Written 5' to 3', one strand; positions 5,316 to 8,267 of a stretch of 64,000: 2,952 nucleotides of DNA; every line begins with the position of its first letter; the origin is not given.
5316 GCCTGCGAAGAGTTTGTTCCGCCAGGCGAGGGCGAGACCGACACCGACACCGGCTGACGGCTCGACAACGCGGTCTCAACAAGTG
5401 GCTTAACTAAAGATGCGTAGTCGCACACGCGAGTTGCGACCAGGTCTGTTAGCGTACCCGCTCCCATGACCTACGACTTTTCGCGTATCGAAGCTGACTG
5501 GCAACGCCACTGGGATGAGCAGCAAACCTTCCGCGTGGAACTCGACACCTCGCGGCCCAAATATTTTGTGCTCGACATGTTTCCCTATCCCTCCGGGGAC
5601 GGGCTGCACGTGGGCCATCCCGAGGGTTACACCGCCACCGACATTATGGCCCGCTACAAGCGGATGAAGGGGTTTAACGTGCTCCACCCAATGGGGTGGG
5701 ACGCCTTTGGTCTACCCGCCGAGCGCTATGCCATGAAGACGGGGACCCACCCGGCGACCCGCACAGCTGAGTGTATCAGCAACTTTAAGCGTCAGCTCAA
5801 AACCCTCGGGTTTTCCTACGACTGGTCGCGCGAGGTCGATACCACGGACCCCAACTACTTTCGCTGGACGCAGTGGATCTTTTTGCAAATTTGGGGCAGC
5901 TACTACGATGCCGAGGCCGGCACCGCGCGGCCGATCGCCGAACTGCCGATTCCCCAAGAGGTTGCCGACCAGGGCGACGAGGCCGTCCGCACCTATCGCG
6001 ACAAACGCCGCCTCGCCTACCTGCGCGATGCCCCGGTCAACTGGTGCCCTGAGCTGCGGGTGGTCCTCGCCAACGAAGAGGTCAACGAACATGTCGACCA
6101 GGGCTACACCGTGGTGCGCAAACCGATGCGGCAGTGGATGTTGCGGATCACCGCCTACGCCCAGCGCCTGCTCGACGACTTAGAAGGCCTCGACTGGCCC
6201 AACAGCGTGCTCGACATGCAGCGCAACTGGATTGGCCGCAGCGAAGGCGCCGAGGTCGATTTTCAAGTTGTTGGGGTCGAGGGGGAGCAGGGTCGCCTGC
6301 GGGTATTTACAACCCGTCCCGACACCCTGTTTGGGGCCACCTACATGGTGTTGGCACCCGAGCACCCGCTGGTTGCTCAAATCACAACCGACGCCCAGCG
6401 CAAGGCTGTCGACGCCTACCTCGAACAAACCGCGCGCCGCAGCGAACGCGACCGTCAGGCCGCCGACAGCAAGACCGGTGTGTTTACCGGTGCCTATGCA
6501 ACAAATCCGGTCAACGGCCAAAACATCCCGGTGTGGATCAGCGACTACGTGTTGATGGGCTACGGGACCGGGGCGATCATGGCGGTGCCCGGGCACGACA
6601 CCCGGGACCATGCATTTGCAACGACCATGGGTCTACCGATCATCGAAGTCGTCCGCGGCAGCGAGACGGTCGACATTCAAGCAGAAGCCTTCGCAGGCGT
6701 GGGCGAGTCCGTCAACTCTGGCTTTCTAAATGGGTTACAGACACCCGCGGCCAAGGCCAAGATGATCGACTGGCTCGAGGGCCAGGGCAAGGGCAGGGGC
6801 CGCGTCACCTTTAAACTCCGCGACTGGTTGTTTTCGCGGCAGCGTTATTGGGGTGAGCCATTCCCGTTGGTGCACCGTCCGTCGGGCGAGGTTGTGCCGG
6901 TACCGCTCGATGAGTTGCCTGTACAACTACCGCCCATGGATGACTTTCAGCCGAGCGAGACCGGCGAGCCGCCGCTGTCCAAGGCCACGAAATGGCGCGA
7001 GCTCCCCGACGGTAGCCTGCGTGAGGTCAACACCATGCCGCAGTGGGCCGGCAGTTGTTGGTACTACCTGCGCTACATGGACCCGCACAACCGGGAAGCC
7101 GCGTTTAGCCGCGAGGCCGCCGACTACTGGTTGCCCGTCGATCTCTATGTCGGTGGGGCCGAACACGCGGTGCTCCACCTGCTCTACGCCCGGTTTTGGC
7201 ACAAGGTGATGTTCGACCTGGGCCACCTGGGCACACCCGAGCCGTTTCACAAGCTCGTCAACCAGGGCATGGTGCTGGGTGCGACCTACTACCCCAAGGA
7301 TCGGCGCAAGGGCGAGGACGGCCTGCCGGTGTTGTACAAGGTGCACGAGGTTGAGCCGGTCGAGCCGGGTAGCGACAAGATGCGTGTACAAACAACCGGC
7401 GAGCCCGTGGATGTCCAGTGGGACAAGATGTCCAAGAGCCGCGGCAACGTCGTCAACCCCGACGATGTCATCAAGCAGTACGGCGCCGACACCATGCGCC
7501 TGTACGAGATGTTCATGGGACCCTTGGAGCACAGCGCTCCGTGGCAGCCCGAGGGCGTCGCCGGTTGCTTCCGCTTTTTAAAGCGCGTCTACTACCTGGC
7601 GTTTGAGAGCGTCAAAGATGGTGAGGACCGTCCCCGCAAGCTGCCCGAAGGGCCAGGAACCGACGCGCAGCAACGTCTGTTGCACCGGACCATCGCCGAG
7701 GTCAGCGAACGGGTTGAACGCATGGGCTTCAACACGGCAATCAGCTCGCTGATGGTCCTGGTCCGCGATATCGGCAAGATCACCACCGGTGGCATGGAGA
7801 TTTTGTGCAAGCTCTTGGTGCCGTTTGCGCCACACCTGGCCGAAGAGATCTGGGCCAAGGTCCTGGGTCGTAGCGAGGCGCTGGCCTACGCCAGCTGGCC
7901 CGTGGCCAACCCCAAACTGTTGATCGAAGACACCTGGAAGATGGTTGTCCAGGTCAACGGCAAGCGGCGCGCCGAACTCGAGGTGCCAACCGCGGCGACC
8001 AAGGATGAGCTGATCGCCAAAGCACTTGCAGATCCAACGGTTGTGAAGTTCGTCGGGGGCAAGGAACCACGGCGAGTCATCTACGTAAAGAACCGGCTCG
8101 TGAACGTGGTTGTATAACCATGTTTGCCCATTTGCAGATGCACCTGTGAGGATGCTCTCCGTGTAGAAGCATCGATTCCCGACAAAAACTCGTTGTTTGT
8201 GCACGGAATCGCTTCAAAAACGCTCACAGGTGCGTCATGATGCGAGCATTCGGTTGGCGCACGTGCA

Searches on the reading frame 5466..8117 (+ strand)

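Call 34: search_protein_families(library=pfam, proteins=[window:5466-8117:+], max_evalue=0.00001)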
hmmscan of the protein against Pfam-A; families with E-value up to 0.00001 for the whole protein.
window:5466-8117:+ (883 aa): 4 families
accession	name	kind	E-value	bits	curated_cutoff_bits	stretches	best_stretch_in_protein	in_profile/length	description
PF13603.12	tRNA-synt_1_2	-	2.2e-63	213.6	25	1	253-438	1-185/185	Leucyl-tRNA synthetase, editing domain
PF00133.28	tRNA-synt_1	-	6.7e-35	121.1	22.7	2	12-143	2-151/414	tRNA synthetases class I (I, L, M and V)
PF09334.17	tRNA-synt_1g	-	8e-19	68.1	20.1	1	39-141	7-106/391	tRNA synthetases class I (M)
PF08264.19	Anticodon_1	-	8.7e-17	61.8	25.1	1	739-847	8-145/148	Anticodon-binding domain of tRNA ligase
